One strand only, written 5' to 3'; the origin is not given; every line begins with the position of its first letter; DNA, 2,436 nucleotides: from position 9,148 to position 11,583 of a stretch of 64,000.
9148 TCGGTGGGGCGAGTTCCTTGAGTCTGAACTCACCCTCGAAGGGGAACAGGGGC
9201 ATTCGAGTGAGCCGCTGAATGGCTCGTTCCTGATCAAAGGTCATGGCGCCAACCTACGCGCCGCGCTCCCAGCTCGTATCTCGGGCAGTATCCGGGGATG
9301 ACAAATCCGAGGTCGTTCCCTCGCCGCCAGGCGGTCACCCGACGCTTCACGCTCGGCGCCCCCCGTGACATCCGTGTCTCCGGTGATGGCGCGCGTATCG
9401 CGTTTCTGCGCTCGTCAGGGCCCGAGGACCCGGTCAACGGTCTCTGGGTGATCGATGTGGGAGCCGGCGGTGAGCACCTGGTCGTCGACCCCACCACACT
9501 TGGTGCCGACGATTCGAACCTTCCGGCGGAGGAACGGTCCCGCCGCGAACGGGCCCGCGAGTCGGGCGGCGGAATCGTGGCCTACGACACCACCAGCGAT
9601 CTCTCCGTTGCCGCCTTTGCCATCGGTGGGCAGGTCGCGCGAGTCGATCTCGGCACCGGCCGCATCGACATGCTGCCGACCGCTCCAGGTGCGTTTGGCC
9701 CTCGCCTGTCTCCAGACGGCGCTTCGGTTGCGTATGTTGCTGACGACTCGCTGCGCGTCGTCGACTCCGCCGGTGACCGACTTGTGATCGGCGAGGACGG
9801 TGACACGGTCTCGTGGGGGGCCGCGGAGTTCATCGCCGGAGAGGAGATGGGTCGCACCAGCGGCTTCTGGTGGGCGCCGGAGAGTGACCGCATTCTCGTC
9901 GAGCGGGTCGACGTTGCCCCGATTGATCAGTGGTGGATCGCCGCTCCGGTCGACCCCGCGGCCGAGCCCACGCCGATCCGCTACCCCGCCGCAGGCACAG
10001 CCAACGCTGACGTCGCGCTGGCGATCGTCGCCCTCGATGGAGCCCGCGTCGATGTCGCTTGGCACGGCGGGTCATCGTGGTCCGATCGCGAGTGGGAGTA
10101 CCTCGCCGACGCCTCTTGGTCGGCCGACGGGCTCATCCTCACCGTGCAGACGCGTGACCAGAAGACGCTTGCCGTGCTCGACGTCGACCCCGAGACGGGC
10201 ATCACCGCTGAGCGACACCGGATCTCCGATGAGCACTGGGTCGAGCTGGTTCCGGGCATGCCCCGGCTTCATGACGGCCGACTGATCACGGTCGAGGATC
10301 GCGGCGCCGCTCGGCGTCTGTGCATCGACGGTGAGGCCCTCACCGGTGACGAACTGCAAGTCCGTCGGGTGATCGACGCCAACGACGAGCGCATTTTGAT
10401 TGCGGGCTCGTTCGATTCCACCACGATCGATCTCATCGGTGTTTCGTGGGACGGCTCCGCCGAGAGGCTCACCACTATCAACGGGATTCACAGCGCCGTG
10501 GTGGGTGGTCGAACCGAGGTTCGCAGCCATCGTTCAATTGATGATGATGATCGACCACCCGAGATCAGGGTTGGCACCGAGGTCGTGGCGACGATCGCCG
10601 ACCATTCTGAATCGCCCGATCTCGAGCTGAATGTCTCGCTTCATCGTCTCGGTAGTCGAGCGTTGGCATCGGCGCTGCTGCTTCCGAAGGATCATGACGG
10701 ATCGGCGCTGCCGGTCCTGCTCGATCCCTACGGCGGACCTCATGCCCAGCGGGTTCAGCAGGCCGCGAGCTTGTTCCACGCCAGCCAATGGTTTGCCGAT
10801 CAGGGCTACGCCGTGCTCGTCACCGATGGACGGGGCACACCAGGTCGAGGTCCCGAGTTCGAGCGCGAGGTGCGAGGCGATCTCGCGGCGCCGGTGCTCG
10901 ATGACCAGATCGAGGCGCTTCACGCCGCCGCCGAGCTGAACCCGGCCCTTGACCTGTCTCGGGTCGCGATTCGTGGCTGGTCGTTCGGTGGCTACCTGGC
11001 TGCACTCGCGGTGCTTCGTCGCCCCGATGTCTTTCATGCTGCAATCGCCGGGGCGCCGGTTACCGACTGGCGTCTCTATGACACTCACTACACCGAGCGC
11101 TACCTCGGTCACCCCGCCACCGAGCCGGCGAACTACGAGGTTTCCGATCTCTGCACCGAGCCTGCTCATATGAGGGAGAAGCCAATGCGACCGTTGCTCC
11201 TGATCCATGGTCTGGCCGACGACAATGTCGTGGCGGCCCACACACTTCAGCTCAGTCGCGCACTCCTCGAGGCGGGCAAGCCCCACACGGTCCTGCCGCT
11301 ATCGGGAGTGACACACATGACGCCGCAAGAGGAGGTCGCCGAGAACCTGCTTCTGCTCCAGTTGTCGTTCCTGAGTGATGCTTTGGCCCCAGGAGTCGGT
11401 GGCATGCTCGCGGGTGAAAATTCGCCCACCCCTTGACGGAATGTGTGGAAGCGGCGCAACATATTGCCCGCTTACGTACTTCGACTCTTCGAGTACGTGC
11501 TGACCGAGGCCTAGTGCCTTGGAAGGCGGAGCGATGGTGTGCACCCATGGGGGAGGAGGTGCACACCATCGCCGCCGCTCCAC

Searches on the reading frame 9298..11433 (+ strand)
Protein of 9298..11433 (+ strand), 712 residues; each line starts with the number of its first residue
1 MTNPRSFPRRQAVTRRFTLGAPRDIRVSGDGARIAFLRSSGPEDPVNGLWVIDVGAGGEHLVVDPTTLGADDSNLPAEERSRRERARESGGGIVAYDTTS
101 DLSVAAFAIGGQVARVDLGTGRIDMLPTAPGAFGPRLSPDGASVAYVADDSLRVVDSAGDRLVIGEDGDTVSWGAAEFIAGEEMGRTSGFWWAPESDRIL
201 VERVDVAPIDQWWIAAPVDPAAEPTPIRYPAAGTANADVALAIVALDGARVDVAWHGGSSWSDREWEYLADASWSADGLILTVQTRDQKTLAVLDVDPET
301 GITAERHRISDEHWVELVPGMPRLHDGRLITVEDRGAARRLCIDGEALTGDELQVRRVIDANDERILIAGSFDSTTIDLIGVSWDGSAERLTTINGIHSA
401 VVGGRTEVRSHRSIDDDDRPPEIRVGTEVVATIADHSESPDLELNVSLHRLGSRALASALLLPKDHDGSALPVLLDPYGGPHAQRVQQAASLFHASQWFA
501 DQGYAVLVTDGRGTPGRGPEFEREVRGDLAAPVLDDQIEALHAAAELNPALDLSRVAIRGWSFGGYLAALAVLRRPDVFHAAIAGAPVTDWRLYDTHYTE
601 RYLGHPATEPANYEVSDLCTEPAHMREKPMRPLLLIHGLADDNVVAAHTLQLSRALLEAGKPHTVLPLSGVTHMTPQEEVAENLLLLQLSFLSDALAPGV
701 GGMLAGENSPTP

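Call 92: search_protein_families(library=pfam, proteins=[window:9298-11433:+], max_evalue=0.00001)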
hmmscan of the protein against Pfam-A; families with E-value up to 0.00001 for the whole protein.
window:9298-11433:+ (712 aa): 5 families
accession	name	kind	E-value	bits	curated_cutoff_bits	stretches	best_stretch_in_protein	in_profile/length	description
PF00326.27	Peptidase_S9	-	3.2e-46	158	22.6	1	493-696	4-210/213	Prolyl oligopeptidase family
PF00930.27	DPPIV_N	-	2.7e-31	109.1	22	1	114-324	26-243/354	Dipeptidyl peptidase IV (DPP IV) N-terminal region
PF02129.25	Peptidase_S15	-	8.2e-11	42.5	23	1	456-606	5-146/262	X-Pro dipeptidyl-peptidase (S15 family)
PF12146.15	Hydrolase_4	-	1e-07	31.9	27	1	492-594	20-116/239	Serine aminopeptidase, S33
PF01738.24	DLH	-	9.4e-06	25.8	21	0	495-673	33-186/217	Dienelactone hydrolase family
